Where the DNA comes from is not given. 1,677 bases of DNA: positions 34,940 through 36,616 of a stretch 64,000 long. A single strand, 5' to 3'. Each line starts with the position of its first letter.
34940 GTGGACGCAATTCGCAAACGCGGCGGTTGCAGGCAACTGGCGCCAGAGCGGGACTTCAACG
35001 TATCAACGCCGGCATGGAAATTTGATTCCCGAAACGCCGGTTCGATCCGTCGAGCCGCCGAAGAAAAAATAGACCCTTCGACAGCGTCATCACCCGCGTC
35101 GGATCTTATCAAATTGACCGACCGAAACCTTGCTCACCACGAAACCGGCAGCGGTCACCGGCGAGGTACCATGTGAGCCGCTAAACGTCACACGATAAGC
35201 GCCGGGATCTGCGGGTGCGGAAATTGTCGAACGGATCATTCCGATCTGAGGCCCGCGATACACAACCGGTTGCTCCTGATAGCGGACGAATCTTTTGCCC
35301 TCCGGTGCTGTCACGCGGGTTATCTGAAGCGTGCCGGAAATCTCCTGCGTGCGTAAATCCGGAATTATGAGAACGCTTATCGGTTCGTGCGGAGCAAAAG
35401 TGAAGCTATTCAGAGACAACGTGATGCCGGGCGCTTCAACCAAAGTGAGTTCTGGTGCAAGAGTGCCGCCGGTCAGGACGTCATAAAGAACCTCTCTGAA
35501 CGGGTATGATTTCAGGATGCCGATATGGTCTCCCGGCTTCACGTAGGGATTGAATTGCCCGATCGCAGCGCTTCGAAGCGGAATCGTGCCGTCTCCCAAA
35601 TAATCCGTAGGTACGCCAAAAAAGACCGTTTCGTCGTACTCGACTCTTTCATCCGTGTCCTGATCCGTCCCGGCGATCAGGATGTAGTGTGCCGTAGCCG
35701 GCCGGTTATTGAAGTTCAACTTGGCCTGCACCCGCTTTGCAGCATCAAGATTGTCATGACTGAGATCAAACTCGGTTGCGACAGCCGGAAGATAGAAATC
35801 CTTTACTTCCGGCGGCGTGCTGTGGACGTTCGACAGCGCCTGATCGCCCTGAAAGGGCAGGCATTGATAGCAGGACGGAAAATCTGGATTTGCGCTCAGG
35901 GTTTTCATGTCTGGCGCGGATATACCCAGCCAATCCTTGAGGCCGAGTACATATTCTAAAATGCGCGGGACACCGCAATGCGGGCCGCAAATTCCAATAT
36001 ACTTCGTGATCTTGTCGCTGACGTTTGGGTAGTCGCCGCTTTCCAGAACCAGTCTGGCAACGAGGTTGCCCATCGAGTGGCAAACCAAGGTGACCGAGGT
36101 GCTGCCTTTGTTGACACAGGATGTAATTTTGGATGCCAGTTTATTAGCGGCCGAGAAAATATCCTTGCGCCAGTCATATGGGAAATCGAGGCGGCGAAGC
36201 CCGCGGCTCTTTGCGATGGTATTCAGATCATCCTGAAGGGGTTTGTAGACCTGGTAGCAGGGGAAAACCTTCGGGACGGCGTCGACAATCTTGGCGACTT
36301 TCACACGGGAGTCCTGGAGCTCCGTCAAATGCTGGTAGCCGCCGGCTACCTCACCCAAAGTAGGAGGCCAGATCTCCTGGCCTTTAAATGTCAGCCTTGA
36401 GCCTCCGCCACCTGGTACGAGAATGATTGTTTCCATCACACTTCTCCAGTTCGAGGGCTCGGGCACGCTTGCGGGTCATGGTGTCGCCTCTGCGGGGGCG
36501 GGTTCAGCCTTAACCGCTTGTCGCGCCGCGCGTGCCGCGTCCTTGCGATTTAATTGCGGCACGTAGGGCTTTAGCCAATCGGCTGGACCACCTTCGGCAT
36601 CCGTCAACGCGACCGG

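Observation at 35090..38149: B12-radical-SAM enzyme co-transcribed with a cytoplasmic LCAT/PDAT-like acyltransferase: candidate undescribed lipid-tailoring pair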

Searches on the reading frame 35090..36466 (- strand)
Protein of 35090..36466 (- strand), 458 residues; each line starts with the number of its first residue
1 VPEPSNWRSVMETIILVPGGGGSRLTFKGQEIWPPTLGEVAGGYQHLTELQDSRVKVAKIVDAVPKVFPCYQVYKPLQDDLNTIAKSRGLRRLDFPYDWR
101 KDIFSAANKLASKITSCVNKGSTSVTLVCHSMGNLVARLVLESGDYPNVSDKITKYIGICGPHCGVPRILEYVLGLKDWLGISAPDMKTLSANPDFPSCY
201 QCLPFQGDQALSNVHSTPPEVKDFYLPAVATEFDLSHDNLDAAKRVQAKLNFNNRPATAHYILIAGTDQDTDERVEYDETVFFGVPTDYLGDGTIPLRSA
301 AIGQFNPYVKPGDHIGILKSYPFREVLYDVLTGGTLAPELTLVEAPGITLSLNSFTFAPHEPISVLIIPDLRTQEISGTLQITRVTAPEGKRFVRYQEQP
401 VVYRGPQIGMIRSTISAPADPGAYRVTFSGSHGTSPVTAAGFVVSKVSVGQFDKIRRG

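Call 3: search_protein_families(library=pfam, proteins=[window:35090-36466:-], max_evalue=0.01)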
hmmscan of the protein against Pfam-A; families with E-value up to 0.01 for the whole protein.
window:35090-36466:- (458 aa): 4 families
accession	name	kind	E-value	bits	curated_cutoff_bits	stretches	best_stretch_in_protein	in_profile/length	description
PF02450.21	LCAT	-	1.1e-11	45.1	21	1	69-212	64-210/392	Lecithin:cholesterol acyltransferase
PF07819.20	PGAP1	-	1.2e-05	25.7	24.3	1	112-170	77-136/233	PGAP1-like alpha/beta domain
PF02089.21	Palm_thioest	-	3.4e-05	24.1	26.8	1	104-172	51-119/254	Palmitoyl protein thioesterase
PF05057.20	DUF676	-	0.00097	19.1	20.3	1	101-166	53-128/217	Putative serine esterase (DUF676)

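Call 4: search_protein_families(library=ncbifam, proteins=[window:35090-36466:-], max_evalue=0.01)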
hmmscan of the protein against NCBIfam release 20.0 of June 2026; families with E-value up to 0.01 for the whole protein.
window:35090-36466:- (458 aa): 0 families

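Call 5: search_protein_families(library=padloc, proteins=[window:35090-36466:-], max_evalue=0.01)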
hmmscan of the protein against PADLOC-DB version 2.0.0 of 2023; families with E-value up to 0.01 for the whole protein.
window:35090-36466:- (458 aa): 0 families

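Call 12: find_homologous_proteins(query=window:35090-36436:-, max_evalue=0.00001)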
Query window:35090-36436:- (448 aa): 94 proteins with E <= 0.00001 among 8000 candidates.
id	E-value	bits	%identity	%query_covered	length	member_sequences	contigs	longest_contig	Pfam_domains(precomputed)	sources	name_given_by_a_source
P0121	0.0e+0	1032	100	100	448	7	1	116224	PF02450.22,PF07819.20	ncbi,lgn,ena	-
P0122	3.0e-224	763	75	100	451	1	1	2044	PF02450.22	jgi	jgi:hypothetical protein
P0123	1.1e-197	676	67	98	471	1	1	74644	PF02450.22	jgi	jgi:Lecithin:cholesterol acyltransferase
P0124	8.4e-190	650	67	98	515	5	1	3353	PF02450.22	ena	-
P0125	5.7e-189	647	66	98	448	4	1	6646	PF02089.22,PF02450.22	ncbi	-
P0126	6.1e-189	647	98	64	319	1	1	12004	PF02089.22,PF02450.22,PF07819.20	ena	-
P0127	4.1e-188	644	65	100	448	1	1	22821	PF02089.22,PF05057.21,PF02450.22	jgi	-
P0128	1.6e-186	639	66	98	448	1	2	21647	PF02450.22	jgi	jgi:phospholipase A1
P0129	1.6e-184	632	65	98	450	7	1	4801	PF02450.22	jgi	jgi:hypothetical protein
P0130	2.0e-183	629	64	100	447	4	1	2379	PF02450.22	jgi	jgi:hypothetical protein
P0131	2.3e-176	606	62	99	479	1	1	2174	PF02450.22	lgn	-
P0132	8.8e-176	604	62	98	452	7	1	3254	PF02450.22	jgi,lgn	-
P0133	1.9e-173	596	59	97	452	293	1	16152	PF02450.22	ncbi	ncbi:MAG: hypothetical protein WA697_07630 [Pseudolabrys sp.]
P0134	3.3e-173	595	60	100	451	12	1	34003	PF02450.22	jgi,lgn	jgi:hypothetical protein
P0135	1.4e-172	593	63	98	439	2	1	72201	PF12697.14,PF02450.22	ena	-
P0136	4.7e-172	591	59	100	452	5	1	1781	PF02450.22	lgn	-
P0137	8.5e-172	590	60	97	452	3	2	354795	PF02450.22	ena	-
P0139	3.0e-169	582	59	97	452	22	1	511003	PF02450.22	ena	-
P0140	1.0e-167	577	60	98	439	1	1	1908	PF02450.22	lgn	-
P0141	3.7e-167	575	62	97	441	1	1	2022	PF05057.21,PF02450.22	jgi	jgi:phospholipase A1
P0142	1.9e-164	566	59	98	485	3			PF02450.22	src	-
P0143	6.1e-164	565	58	100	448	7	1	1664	PF05057.21,PF02450.22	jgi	-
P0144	7.8e-163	561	58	100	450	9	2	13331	PF02089.22,PF02450.22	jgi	jgi:hypothetical protein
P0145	8.7e-162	557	57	97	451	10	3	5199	PF02450.22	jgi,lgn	jgi:Lecithin:cholesterol acyltransferase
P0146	1.2e-154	534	59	91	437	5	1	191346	PF02450.22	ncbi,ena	-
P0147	2.1e-150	520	55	98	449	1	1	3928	PF12697.14,PF02450.22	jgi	jgi:hypothetical protein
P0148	1.0e-144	501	54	100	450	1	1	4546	PF02089.22,PF05057.21,PF02450.22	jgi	jgi:hypothetical protein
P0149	5.5e-142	492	56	92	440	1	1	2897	PF05057.21,PF02450.22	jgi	jgi:hypothetical protein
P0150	3.9e-136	473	52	98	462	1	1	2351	PF02450.22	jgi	jgi:hypothetical protein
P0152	1.3e-130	455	51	97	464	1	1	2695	PF02450.22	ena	-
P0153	2.5e-127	444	51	100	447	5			PF02450.22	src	-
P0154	8.0e-125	436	50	100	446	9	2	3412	PF05057.21,PF02450.22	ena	-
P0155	1.0e-122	429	49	98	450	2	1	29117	PF02450.22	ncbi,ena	-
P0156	1.0e-122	429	51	97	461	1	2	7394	PF02450.22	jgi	jgi:Lecithin:cholesterol acyltransferase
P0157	1.9e-121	425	49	97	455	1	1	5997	PF02450.22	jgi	jgi:hypothetical protein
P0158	4.0e-120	420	50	97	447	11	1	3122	PF02089.22,PF02450.22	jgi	jgi:hypothetical protein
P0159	2.2e-119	418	49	97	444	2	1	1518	PF02089.22,PF02450.22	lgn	-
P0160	5.6e-119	416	46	97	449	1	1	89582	PF02089.22,PF02450.22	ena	-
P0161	2.3e-117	411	45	98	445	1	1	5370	PF02089.22,PF02450.22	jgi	-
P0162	5.9e-114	400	57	71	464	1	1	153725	PF02450.22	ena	-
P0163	8.8e-113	396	46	100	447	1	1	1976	PF02450.22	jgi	-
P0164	1.6e-112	395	55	77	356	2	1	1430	PF02450.22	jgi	jgi:hypothetical protein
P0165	6.6e-110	386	55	74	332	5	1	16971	PF02089.22,PF02450.22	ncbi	ncbi:MAG: esterase/lipase family protein [Xanthobacteraceae bacterium]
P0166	1.1e-106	376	45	100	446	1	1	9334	PF02450.22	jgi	jgi:hypothetical protein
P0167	3.2e-105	371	45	98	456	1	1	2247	PF02450.22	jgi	jgi:hypothetical protein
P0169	5.8e-104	367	56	68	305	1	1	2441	PF02450.22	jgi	jgi:hypothetical protein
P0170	1.0e-101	360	56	65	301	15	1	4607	PF02450.22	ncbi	ncbi:MAG: hypothetical protein WBQ54_20405 [Pseudolabrys sp.]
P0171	5.8e-101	357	50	73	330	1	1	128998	PF02450.22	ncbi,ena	-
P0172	3.1e-100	355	45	91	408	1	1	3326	PF02450.22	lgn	-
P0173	4.7e-100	354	42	98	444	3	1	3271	PF02450.22,PF24096.3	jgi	jgi:lecithin:cholesterol acyltransferase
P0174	2.2e-97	345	42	97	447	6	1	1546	PF02450.22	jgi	jgi:hypothetical protein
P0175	7.0e-97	344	42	97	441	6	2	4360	PF05057.21,PF02450.22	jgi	jgi:hypothetical protein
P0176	3.8e-96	341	42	100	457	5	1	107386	PF02450.22,PF07819.20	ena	-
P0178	4.9e-92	328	42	98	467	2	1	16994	PF02450.22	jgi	jgi:phospholipase A1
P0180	4.5e-88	315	41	94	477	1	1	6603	PF02450.22,PF07819.20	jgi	jgi:pimeloyl-ACP methyl ester carboxylesterase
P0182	4.0e-81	292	39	96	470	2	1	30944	PF12697.14,PF02450.22,PF07819.20,PF24096.3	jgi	-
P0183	7.2e-81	291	50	64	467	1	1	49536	PF02450.22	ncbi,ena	-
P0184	4.0e-78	282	39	97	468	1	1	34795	PF02450.22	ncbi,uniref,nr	ncbi:conserved hypothetical protein [Bradyrhizobium sp. ORS 375]|uniref:lipase/acyltransferase domai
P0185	9.1e-78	281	39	97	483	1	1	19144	PF12697.14,PF02450.22,PF07819.20,PF24096.3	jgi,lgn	jgi:pimeloyl-ACP methyl ester carboxylesterase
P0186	1.3e-77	280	39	98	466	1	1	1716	PF02450.22,PF07819.20,PF24096.3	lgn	-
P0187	1.1e-76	277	39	97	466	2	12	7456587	PF02450.22,PF07819.20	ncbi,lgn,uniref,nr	ncbi:hypothetical protein BRADO3773 [Bradyrhizobium sp. ORS 278]|uniref:esterase/lipase family prote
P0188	1.7e-76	276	37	100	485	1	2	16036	PF02450.22,PF07819.20,PF24096.3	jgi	jgi:hypothetical protein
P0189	3.8e-76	275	37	100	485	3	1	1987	PF05057.21,PF02450.22,PF07819.20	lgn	-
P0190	3.0e-75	272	40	98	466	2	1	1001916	PF02450.22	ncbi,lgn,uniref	ncbi:lipase family alpha/beta hydrolase [Bradyrhizobium sp. HKCCYLS1011]|uniref:esterase/lipase fami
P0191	7.2e-75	271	37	98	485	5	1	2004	PF02450.22,PF24096.3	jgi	jgi:hypothetical protein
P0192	8.2e-75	271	38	98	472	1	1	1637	PF02450.22,PF07819.20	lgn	-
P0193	3.0e-74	269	37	98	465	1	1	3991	PF02450.22,PF07819.20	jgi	jgi:hypothetical protein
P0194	1.1e-73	267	36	98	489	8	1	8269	PF02450.22,PF07819.20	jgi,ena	-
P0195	5.1e-73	265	35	100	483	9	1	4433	PF12697.14,PF02450.22,PF24096.3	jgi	jgi:Lecithin:cholesterol acyltransferase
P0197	1.2e-72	264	38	97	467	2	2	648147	PF02450.22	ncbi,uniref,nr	ncbi:hypothetical protein SSBR45G_03390 [Bradyrhizobium sp. SSBR45G]|uniref:lipase/acyltransferase d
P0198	2.6e-71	259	35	100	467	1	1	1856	PF02450.22,PF07819.20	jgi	jgi:phospholipase A1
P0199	1.2e-70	257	35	98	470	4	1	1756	PF12697.14,PF02450.22,PF07819.20,PF24096.3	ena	-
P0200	3.4e-70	256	36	98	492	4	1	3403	PF02450.22,PF07819.20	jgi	jgi:hypothetical protein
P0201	4.5e-66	242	35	100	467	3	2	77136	PF02450.22,PF07819.20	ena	-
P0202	4.4e-63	232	35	97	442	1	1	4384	PF02450.22,PF07819.20,PF24096.3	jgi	jgi:pimeloyl-ACP methyl ester carboxylesterase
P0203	7.0e-58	215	36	87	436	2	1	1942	PF02450.22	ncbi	-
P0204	3.4e-57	213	35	84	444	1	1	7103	PF02450.22,PF07819.20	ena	-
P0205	7.6e-56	208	33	97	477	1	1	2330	PF02450.22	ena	-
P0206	8.5e-49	185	31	97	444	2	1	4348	PF02450.22,PF24096.3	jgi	jgi:pimeloyl-ACP methyl ester carboxylesterase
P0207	3.9e-45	173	32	96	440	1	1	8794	PF05057.21,PF02450.22,PF07819.20,PF24096.3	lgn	-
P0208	2.6e-43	167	32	95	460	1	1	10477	PF02450.22,PF07819.20,PF24096.3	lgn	-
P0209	4.3e-40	156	30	93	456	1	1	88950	PF02450.22,PF07819.20,PF24096.3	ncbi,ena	-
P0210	6.1e-39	153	30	79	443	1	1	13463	PF02450.22,PF07819.20,PF24096.3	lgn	-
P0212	2.8e-28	117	31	83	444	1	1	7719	PF05057.21,PF12697.14,PF02450.22,PF07819.20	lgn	-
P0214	4.9e-12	64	31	43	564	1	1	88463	PF00498.32,PF02450.22,PF16697.11,PF07819.20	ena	-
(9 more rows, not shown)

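Call 13: find_encoding_contigs(protein=P0139, flank=8000, max_places=1)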
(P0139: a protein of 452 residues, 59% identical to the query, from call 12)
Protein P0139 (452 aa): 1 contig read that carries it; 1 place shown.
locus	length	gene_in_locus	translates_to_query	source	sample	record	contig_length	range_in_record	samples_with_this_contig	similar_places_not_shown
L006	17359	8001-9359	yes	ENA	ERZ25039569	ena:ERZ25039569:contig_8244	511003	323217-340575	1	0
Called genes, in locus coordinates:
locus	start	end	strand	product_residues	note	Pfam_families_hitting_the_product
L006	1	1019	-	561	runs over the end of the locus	PF02690:Na_Pi_cotrans, PF01895:PhoU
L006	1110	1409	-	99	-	-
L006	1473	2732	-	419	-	PF00950:ABC-3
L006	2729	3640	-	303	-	PF01297:ZnuA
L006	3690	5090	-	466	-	PF03069:FmdA_AmdA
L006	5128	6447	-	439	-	PF03069:FmdA_AmdA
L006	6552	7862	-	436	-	PF01946:Thi4 (faint), PF01266:DAO (faint), PF01494:FAD_binding_3, PF04820:Trp_halogenase, PF05834:Lycopene_cycl (faint), PF12831:FAD_oxidored (faint), PF13450:NAD_binding_8 (weak), PF04820:Trp_halogenase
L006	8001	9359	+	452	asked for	PF02450:LCAT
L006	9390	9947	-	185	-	-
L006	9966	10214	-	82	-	-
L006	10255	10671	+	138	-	PF11294:DUF3095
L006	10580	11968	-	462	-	PF00202:Aminotran_3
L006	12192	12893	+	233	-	PF01048:PNP_UDP_1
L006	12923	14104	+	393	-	PF04339:FemAB_like, PF13480:Acetyltransf_6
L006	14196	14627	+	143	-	PF07332:Phage_holin_3_6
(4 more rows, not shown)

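Call 14: find_encoding_contigs(protein=P0187, flank=8000, max_places=1)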
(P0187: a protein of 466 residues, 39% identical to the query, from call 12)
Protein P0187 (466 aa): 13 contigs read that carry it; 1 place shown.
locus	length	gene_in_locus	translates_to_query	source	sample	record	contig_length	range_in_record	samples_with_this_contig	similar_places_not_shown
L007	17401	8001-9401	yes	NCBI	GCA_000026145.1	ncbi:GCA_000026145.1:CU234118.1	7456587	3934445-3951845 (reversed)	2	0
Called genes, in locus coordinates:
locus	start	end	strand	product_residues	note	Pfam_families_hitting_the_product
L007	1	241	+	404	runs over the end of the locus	PF01494:FAD_binding_3, PF03486:HI0933_like (faint), PF07992:Pyr_redox_2 (weak), PF00890:FAD_binding_2, PF01134:GIDA (weak), PF01266:DAO (weak), PF12831:FAD_oxidored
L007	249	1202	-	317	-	PF03547:Mem_trans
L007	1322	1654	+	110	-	PF08755:YccV-like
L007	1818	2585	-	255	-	PF06776:IalB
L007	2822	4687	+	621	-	PF00496:SBP_bac_5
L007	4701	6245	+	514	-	PF00501:AMP-binding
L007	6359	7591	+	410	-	-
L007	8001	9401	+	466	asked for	PF02450:LCAT, PF07819:PGAP1 (weak)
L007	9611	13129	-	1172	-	PF17757:UvrB_inter, PF21132:MFD_D3 (weak), PF02559:CarD_TRCF_RID, PF04851:ResIII, PF00270:DEAD, PF00271:Helicase_C, PF03461:TRCF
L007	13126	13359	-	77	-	PF03937:Sdh5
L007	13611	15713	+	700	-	PF17191:RecG_wedge, PF01336:tRNA_anti-codon (weak), PF07517:SecA_DEAD (weak), PF00270:DEAD, PF04851:ResIII, PF00271:Helicase_C, PF19833:RecG_dom3_C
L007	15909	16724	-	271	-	PF03446:NAD_binding_2, PF09130:DUF1932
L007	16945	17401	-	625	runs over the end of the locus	PF00657:Lipase_GDSL, PF13472:Lipase_GDSL_2 (weak), PF03797:Autotransporter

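Call 15: find_encoding_contigs(protein=P0160, flank=8000, max_places=1)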
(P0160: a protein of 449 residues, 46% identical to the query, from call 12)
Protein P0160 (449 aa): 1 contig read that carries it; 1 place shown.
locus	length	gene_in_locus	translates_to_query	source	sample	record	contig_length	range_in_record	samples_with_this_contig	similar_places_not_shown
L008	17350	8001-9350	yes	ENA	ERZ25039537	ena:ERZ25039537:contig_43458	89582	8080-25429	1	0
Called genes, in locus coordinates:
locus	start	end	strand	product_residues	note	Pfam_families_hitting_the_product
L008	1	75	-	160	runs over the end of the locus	-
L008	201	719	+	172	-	PF13407:Peripla_BP_4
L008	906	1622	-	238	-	PF01261:AP_endonuc_2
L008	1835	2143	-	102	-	-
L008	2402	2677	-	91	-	-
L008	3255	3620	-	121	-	-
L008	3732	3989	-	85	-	PF01381:HTH_3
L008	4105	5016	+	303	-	PF09588:YqaJ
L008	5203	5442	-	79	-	-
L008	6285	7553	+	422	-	PF04404:ERF, PF06147:DUF968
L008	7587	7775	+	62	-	-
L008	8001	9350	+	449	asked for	PF02450:LCAT, PF02089:Palm_thioest (weak)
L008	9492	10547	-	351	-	-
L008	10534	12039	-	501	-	PF04055:Radical_SAM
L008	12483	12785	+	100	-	PF00536:SAM_1, PF07647:SAM_2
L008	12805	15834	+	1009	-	PF00211:Guanylate_cyc, PF13191:AAA_16, PF13401:AAA_22 (weak), PF24883:NPHP3_N (faint)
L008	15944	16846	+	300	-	PF04055:Radical_SAM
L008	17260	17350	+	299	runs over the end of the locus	PF13542:HTH_Tnp_ISL3, PF01610:DDE_Tnp_ISL3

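Call 16: find_encoding_contigs(protein=P0176, flank=8000, max_places=1)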
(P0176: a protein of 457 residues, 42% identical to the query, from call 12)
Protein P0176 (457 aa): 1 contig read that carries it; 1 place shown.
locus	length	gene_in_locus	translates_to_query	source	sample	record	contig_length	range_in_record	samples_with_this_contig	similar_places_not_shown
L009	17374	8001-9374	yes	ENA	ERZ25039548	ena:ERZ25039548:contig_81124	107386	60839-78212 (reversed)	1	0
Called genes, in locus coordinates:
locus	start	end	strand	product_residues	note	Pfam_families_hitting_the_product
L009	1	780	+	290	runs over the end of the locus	PF05425:CopD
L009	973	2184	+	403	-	PF03098:An_peroxidase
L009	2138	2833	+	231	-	PF03098:An_peroxidase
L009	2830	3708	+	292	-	-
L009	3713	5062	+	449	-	PF00724:Oxidored_FMN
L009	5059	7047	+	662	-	PF13442:Cytochrome_CBB3 (faint)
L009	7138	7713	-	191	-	PF04828:GFA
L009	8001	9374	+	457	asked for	PF02450:LCAT (weak), PF07819:PGAP1 (weak)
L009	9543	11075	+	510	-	PF02310:B12-binding (weak), PF04055:Radical_SAM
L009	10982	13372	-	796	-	PF13191:AAA_16 (weak)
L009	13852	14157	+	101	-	-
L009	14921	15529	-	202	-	PF25087:GMPPB_C (weak), PF00132:Hexapep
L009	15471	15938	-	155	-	-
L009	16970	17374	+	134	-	PF04349:MdoG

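Call 27: search_solved_structures(query=window:35090-36436:-, max_evalue=0.1, show_alignments=2)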
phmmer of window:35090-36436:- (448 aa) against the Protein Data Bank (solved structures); distinct sequences matched with E-value up to 0.1: 0.

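Call 49: predict_structure(alignment_id=A2)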
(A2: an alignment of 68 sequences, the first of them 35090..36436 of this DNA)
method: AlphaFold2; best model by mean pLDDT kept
length: 448 residues; sequences in the alignment: 68
mean_pLDDT: 94.2   pTM: 0.94
mean pLDDT of the five models: 94.2, 94.1, 93.5, 92.9, 92.9
residues with pLDDT >= 90: 402; 70-90: 28; 50-70: 10; < 50: 8
segments of 3 or more residues with pLDDT < 50: 441-448
pLDDT, mean of each block of 10 residues (from residue 1): 98 97 93 94 98 77 95 98 98 98 98 98 99 97 98 98 95 95 98 96 93 97 97 98 96 98 92 91 97 97 97 98 97 95 93 97 98 84 91 98 96 95 96 78 42
secondary structure, 60 per line:
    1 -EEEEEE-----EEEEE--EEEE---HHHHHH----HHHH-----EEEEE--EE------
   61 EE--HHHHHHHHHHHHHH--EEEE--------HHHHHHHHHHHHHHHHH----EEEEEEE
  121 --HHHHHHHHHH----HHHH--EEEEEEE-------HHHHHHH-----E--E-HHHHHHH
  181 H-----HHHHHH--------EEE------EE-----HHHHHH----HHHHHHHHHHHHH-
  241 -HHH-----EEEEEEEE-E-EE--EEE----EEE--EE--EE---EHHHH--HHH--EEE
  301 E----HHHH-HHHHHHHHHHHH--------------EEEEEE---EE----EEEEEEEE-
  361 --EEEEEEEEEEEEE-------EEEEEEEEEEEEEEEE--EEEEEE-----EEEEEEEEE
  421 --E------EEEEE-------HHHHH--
elements in order: E2-7 E13-17 E20-23 H27-32 H37-40 E46-50 H65-78 E81-84 H93-109 E114-120 H123-132 H137-140 E143-149 H157-163 H174-181 H187-192 E201-203 H217-222 H227-239 E250-257 E265-267 E272-274 H287-290 E298-301 H306-309 H311-322 E337-342 E352-359 E363-375 E383-398 E401-406 E412-420 E430-434 H442-446
